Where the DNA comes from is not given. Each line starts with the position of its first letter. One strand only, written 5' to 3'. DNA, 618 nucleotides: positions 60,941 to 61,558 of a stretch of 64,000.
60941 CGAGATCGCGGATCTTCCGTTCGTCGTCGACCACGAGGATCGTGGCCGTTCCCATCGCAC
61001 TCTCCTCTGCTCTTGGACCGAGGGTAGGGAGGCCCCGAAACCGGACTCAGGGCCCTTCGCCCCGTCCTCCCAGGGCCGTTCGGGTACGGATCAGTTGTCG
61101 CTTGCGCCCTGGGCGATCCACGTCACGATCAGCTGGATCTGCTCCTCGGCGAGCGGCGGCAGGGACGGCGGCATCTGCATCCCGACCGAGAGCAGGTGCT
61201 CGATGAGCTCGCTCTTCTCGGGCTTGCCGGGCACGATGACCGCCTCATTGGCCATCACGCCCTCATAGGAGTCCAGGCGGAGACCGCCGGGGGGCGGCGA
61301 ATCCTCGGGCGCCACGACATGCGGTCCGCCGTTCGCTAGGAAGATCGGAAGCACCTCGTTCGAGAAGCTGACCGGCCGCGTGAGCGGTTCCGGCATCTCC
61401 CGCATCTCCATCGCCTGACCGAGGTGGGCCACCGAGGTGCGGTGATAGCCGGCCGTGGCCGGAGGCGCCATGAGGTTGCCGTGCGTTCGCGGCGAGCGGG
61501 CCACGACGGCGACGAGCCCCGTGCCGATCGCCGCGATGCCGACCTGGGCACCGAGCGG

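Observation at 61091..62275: Cysteine-free cytochrome-c-like domain behind an internal twin-arginine signal: candidate Sec/Tat dual-targeted haem protein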

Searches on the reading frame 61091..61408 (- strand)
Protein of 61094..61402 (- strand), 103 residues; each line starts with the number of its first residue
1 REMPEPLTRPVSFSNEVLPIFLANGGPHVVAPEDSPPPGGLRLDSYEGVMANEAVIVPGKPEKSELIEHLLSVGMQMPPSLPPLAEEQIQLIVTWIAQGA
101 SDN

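Call 33: search_solved_structures(query=A3, max_evalue=10, show_alignments=3)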
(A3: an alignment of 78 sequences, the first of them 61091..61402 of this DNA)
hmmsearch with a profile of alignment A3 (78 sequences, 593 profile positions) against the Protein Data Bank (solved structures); distinct sequences matched with E-value up to 10: 378 (the best 60 are shown).
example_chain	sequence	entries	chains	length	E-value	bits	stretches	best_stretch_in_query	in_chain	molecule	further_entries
5yzv_A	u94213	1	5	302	1.3e-23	87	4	290-413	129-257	Probable serine/threonine-protein kinase PkwA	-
4wjs_A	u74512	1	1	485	1.1e-14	57.5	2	280-411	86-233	Rsa4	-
8pv1_Ch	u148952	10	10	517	1.6e-14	56.9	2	281-411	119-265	Ribosome assembly protein 4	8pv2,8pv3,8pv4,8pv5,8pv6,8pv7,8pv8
5mab_A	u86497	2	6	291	6.7e-14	54.9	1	161-253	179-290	FoxE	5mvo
6r60_A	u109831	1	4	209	1.1e-13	54.1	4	344-421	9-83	WD-40 repeat protein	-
8rl2_CG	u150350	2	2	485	1.1e-11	47.6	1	289-569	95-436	Notchless protein homolog 1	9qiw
8fl0_NJ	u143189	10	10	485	1.2e-11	47.5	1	290-569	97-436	Notchless protein homolog 1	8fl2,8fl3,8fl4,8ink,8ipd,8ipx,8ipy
9eh1_W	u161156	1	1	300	5.5e-11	45.3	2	508-582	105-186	Superkiller complex protein 8, N-terminally processed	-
6gmh_W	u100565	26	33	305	5.7e-11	45.2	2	508-582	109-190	WD repeat-containing protein 61 | WDR61 | Superkiller complex protein 8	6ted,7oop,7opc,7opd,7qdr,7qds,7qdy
3ow8_A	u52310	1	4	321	6.8e-11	45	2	508-582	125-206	WD repeat-containing protein 61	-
4wjv_A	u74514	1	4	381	5.1e-10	42.1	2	311-567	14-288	Ribosome assembly protein 4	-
7ug6_x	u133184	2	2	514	1.4e-09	40.6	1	303-568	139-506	Ribosome assembly protein 4 | RSA4 isoform 1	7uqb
3jct_x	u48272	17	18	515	1.5e-09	40.6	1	303-568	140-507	Ribosome assembly protein 4 | RSA4 isoform 1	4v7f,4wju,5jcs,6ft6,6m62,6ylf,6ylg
6r5y_A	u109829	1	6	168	1.7e-09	40.3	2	344-422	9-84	WD-40 repeat protein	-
7mt1_A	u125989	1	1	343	6e-09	38.6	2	266-413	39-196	Platelet-activating factor acetylhydrolase IB subunit beta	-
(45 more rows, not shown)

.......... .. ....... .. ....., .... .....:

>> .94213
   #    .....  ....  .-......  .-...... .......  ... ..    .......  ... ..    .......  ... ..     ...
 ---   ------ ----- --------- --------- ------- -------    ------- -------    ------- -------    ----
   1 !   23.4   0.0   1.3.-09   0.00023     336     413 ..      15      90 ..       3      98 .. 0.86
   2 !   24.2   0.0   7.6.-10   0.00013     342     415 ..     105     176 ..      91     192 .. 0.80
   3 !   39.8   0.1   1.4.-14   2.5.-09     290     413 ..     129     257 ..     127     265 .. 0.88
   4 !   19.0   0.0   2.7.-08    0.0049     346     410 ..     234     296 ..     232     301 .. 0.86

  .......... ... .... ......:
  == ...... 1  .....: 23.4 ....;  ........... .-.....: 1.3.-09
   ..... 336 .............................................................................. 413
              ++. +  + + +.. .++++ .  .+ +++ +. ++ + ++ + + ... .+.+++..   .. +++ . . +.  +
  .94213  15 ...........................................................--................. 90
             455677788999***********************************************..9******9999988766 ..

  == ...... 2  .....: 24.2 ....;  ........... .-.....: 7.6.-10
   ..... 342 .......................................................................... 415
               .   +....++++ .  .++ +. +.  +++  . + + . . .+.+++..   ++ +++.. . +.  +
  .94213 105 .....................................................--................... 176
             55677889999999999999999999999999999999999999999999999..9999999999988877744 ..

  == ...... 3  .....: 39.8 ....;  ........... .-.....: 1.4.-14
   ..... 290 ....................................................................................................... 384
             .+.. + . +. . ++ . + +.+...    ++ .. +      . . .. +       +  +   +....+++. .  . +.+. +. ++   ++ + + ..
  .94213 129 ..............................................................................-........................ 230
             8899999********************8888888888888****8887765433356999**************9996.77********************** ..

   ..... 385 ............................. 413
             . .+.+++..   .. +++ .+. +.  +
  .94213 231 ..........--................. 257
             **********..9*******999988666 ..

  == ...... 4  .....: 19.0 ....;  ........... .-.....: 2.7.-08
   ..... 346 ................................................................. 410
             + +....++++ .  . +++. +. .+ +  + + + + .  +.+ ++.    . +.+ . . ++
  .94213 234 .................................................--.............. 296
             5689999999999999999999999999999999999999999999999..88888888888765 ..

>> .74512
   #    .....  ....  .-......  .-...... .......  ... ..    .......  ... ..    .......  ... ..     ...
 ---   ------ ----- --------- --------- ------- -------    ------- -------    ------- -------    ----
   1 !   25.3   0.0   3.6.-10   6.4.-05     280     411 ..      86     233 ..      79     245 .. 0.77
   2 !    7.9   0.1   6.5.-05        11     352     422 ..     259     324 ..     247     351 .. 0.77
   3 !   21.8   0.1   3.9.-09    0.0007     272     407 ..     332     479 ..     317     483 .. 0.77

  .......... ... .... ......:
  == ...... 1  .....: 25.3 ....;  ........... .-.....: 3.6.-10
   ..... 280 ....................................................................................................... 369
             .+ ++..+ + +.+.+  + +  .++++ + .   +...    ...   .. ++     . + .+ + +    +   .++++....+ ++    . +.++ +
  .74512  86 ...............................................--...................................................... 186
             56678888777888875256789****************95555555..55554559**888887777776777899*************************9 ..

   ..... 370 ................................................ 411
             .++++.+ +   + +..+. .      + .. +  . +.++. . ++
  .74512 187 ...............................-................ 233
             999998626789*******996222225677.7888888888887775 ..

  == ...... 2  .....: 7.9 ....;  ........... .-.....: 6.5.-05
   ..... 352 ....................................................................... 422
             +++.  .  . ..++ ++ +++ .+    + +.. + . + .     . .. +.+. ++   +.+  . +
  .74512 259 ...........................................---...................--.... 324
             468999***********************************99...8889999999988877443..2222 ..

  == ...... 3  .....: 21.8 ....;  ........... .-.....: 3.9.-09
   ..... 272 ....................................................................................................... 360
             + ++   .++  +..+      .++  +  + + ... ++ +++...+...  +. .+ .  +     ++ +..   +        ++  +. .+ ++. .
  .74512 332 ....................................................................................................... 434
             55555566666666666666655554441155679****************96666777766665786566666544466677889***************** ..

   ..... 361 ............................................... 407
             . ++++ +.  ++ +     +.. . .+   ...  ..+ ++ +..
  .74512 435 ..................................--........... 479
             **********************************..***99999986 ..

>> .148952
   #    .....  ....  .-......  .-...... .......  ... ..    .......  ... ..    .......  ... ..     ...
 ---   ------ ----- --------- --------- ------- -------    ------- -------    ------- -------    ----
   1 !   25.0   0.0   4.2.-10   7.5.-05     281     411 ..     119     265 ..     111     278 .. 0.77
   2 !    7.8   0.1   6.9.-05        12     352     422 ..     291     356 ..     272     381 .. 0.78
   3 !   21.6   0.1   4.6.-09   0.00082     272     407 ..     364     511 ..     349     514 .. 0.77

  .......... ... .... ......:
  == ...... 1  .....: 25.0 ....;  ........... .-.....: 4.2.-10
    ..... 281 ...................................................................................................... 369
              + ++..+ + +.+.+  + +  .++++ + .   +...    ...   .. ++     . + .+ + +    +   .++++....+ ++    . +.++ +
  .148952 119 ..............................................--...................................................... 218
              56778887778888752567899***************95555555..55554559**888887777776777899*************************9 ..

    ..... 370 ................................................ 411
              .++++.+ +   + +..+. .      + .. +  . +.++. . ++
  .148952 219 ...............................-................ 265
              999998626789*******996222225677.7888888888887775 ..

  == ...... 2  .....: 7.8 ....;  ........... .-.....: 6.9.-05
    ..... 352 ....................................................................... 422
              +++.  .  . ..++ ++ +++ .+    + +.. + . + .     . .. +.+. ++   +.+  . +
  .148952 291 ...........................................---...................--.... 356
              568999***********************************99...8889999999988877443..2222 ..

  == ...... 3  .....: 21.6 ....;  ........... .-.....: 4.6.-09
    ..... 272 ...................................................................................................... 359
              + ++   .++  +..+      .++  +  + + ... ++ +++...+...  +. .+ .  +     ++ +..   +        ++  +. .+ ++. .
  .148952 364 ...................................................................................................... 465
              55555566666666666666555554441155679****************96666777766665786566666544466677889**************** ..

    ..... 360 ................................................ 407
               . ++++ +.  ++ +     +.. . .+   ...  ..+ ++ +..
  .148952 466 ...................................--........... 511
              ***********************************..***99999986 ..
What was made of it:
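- Tried and rejected: PDB profile search with alignment A3 (call 33).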

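Call 35: search_solved_structures(query=window:61094-61402:-, max_evalue=10, show_alignments=3)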
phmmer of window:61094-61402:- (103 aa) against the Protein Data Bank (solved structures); distinct sequences matched with E-value up to 10: 1.
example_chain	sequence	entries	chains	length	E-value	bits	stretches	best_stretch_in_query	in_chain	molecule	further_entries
5mab_A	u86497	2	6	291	2.1e-06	31.5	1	13-101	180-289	FoxE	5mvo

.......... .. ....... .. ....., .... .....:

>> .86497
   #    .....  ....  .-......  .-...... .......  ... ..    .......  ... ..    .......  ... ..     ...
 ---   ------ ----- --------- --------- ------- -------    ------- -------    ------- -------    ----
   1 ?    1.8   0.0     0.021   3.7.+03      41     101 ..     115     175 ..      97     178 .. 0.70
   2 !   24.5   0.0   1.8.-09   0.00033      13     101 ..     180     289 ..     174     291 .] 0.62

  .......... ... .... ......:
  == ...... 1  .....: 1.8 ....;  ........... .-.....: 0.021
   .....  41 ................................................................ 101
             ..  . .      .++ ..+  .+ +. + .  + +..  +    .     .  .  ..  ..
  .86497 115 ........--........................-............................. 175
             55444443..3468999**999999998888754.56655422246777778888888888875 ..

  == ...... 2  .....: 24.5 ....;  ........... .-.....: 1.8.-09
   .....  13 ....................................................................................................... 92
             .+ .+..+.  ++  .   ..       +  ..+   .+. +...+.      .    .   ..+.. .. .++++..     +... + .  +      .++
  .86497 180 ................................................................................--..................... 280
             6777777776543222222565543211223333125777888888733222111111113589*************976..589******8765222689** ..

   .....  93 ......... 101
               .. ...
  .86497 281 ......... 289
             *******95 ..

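Call 37: predict_structure(alignment_id=A3)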
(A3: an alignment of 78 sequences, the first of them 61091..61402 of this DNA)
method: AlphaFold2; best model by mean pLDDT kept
length: 103 residues; sequences in the alignment: 78
mean_pLDDT: 90.2   pTM: 0.84
mean pLDDT of the five models: 90.2, 88.8, 88.9, 88.0, 87.9
residues with pLDDT >= 90: 70; 70-90: 29; 50-70: 4; < 50: 0
segments of 3 or more residues with pLDDT < 50: none
pLDDT, mean of each block of 10 residues (from residue 1): 95 98 88 75 93 93 94 75 91 98 96
secondary structure, 60 per line:
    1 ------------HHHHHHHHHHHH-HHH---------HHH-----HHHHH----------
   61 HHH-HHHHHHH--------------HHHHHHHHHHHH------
elements in order: H13-24 H46-50 H65-71 H86-97
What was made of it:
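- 61094..61402 (-): C-terminal PSCyt1/FoxE-like four-helix domain (aa 292-394) with no Cys. AF2 pLDDT 90.2 (call 37).
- On c-type cytochrome: AF2 predicts a four-helix domain at pLDDT 90 (call 37).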

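Call 39: fold_search(model_id=the predicted structure, library=pdb)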
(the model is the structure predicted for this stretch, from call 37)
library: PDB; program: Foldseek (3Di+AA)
matches with E <= 10: 61; with E <= 0.001: 0
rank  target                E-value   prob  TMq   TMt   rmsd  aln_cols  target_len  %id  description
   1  5c2v_A                1.9e-02  0.98  0.57  0.09   7.3       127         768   19  Kuenenia stuttgartiensis Hydrazine Synthase (released 2015-10-14)
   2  5c2v_D                6.6e-02  0.92  0.57  0.09   7.3       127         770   19  Kuenenia stuttgartiensis Hydrazine Synthase (released 2015-10-14)
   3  1cch                  1.7e+00  0.08  0.37  0.44   5.8        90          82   21  THE SOLUTION CONFORMATION OF CYTOCHROME C-551 FROM P.STUTZERI ZOBELL DETERMINED BY NMR+ (released 1994-04-30)
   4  7y9l_A                2.6e+00  0.08  0.24  0.06   2.8        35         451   31  Crystal structure of P450 BM3-2F from Bacillus megaterium in complex with 2-Hydroxy-5-Nitrobenzonitrile (released 2023-07-12)
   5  3kx3_A                2.8e+00  0.08  0.24  0.06   2.8        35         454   31  Crystal structure of Bacillus megaterium BM3 heme domain mutant L86E (released 2010-05-19)
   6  5jq2_B                2.8e+00  0.08  0.24  0.06   2.8        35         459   31  Crystal structure of the Ru(bpy)2PhenA functionalized P450 BM3 L407C heme domain mutant in complex with N-palmitoylgly (released 2016-10-12)
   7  7yjf_A                3.0e+00  0.07  0.24  0.06   2.8        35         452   31  Crystal structure of the P450 BM3 heme domain mutant F87A/T268P/V78I in complex with N-imidazolyl-pentanoyl-L-phenylal (released 2023-05-24)
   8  9wma_A                3.2e+00  0.07  0.24  0.06   2.8        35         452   31  Crystal structure of a P450 BM3 heme domain mutant (released 2026-03-18)
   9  9wmb_A                3.5e+00  0.07  0.24  0.06   2.9        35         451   31  crystal structure of a P450 BM3 heme domain mutant in complex with Zearalenone (released 2026-03-18)
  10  7wdi_A                3.5e+00  0.06  0.25  0.07   3.1        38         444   29  Crystal structure of the P450 BM3 heme domain mutant F87K in complex with N-imidazolyl-hexanoyl-L-phenylalanine and hy (released 2022-12-28)
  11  3f7v_C                3.5e+00  0.02  0.18  0.20   9.7        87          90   17  KcsA Potassium channel in the open-inactivated state with 23 A opening at T112 (released 2010-05-19)
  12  3dgi_A                3.7e+00  0.06  0.25  0.07   3.0        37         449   30  Crystal structure of F87A/T268A mutant of CYP BM3 (released 2009-06-16)
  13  5b2w_A                3.7e+00  0.06  0.24  0.06   2.9        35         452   31  Crystal Structure of P450BM3 with N-perfluorododecanoyl-L-tryptophan (released 2017-02-08)
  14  8yay_A                4.0e+00  0.06  0.23  0.06   3.0        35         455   31  XFEL crystal structure of the oxidized form of F393H P450BM3 with N-enanthyl-L-prolyl-L-phenylalanine in complex with  (released 2025-02-12)
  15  7y0q_A                4.3e+00  0.04  0.23  0.07   4.8        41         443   27  Crystal structure of the P450 BM3 heme domain mutant F87A/T268V/A82T/I263L in complex with p-toluidine (released 2023-06-14)
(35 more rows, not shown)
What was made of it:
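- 61094..61402 (-): Weak Foldseek hits to haem c domains (call 39).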

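Call 69: search_solved_structures(query=A4, max_evalue=10, show_alignments=3)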
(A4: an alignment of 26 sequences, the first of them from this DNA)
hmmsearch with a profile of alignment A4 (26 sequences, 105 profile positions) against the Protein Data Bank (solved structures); distinct sequences matched with E-value up to 10: 1.
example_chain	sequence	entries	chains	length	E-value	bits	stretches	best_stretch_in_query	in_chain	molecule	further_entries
5mab_A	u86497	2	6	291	1.7e-09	41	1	15-103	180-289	FoxE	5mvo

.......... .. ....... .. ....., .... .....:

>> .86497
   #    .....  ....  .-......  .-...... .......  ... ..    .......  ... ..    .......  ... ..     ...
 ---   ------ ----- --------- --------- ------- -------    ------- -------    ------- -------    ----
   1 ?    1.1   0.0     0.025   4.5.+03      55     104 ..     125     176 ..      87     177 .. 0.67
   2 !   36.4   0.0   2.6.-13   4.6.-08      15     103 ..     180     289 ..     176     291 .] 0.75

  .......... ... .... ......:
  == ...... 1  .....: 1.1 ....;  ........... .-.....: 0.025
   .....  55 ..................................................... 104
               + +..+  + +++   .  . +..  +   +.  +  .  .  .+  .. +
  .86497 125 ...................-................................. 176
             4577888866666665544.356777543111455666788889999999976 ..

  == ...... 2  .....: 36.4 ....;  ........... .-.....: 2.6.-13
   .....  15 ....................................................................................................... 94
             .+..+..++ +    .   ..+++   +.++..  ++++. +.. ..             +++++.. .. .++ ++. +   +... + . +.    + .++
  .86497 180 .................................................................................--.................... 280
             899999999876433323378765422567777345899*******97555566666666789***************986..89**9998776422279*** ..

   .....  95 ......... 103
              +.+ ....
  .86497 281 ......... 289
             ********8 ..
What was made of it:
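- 61094..61402 (-): FoxE 5MAB at E 2e-6 for the single sequence and 1.7e-9 for the profile (calls 35, 69).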
